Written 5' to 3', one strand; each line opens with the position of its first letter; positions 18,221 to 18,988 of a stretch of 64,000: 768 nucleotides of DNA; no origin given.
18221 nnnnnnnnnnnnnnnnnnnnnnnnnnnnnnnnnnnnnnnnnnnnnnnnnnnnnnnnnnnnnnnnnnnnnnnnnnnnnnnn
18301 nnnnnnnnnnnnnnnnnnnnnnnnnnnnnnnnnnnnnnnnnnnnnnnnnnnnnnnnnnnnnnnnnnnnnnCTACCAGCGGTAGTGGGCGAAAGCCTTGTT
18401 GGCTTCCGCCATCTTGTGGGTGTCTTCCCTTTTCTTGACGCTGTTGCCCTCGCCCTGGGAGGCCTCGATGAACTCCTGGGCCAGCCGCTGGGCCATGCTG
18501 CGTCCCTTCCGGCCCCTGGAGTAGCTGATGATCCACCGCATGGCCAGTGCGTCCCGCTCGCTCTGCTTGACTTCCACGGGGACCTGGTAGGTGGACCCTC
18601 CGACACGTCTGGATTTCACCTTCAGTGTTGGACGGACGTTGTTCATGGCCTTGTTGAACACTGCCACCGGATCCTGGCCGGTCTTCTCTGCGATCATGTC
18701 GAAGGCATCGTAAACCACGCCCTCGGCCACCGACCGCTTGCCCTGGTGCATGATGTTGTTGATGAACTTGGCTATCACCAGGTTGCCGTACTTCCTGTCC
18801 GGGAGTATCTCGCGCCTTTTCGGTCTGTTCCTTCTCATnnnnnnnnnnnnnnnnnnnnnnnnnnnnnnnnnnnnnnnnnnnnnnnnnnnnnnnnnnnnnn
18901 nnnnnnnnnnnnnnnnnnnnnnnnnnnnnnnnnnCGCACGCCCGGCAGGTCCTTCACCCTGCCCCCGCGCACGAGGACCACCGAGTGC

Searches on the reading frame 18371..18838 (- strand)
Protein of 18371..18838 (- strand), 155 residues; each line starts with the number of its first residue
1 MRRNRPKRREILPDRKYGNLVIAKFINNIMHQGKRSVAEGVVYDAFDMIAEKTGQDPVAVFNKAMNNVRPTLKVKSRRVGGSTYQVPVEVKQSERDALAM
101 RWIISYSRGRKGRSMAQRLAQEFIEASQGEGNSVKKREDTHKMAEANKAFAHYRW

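Call 75: search_protein_families(library=pfam, proteins=[window:18371-18838:-], max_evalue=0.001)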
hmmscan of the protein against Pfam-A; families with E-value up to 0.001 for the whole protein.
window:18371-18838:- (155 aa): 1 family
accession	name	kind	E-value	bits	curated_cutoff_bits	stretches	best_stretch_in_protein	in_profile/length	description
PF00177.27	Ribosomal_S7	-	4.5e-63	211.7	24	1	1-148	1-148/148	Ribosomal protein S7p/S5e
